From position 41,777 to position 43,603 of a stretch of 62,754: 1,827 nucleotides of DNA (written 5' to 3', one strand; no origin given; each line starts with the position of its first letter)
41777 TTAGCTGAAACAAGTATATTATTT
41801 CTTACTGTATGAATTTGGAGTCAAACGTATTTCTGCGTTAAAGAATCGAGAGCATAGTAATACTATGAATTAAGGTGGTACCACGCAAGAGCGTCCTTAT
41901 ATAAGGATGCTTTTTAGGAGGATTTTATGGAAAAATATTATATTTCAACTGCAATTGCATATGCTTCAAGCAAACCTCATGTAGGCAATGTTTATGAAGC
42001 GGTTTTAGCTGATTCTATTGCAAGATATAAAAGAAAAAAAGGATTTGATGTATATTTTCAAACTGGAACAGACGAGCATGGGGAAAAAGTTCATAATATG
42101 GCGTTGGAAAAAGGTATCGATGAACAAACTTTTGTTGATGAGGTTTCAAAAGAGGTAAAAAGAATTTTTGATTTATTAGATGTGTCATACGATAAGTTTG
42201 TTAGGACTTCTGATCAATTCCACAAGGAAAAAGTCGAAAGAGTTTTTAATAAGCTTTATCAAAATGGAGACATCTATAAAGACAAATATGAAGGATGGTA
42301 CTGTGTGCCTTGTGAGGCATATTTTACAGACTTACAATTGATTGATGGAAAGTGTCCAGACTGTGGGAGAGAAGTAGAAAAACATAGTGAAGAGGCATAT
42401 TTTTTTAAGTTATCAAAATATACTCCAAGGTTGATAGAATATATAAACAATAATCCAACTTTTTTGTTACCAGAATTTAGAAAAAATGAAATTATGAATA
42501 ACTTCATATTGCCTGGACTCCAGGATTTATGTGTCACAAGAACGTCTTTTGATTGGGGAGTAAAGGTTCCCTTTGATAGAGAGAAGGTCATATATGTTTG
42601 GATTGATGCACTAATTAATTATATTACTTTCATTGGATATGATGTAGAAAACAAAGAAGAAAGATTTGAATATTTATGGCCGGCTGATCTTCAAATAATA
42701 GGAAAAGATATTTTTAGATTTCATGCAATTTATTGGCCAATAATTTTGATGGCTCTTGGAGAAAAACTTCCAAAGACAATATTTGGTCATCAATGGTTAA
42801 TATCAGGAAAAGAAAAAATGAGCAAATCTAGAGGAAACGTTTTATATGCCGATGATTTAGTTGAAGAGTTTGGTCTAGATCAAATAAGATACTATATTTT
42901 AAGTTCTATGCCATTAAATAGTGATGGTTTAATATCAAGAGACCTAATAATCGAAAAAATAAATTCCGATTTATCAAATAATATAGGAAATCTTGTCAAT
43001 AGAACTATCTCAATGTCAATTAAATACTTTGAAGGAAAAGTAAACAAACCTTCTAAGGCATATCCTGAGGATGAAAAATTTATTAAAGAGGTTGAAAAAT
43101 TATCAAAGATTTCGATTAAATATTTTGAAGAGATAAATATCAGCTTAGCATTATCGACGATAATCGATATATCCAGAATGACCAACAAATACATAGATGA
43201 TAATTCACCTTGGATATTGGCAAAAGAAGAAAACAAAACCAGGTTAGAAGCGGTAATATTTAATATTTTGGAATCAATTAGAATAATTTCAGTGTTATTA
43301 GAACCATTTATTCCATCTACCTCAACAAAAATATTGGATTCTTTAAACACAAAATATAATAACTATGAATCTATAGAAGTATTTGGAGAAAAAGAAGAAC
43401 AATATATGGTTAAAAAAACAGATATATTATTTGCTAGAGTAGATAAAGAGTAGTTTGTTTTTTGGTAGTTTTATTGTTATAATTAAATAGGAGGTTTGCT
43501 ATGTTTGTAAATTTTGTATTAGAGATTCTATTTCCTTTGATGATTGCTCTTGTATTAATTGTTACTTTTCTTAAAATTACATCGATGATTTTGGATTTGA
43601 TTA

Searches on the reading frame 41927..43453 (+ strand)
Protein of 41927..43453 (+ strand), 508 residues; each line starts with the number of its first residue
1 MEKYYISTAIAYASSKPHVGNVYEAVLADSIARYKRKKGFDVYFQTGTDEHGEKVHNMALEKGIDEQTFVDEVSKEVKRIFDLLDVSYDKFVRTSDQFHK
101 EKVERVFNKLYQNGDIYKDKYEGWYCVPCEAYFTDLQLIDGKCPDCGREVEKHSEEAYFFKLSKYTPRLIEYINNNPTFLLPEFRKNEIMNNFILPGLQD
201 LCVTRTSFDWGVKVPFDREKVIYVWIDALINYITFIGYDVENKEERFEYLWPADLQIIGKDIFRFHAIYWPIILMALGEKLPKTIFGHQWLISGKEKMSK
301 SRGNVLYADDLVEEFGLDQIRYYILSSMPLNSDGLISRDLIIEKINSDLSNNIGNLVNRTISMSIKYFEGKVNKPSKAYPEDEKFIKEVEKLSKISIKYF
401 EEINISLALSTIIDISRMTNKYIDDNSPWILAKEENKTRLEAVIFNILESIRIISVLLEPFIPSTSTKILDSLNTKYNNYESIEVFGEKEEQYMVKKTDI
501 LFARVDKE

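Call 58: search_protein_families(library=pfam, proteins=[window:41927-43453:+], max_evalue=0.001)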
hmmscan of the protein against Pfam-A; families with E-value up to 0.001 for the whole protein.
window:41927-43453:+ (508 aa): 6 families
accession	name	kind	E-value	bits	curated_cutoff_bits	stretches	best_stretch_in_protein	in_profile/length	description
PF09334.17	tRNA-synt_1g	-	7.7e-108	361.2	20.1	2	146-360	172-390/391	tRNA synthetases class I (M)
PF00133.28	tRNA-synt_1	-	1.1e-29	103.9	22.7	3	219-328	296-406/414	tRNA synthetases class I (I, L, M and V)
PF01406.26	tRNA-synt_1e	-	6.5e-11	42.6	27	2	15-120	21-125/301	tRNA synthetases class I (C) catalytic domain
PF19303.5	Anticodon_3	-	5.3e-10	39.8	23.5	1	378-504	7-134/152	Anticodon binding domain of methionyl tRNA ligase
PF01921.24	tRNA-synt_1f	-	3e-07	30.1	27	1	258-334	240-319/360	tRNA synthetases class I (K)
PF08264.19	Anticodon_1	-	1.2e-06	28.9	25.1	1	382-483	1-99/148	Anticodon-binding domain of tRNA ligase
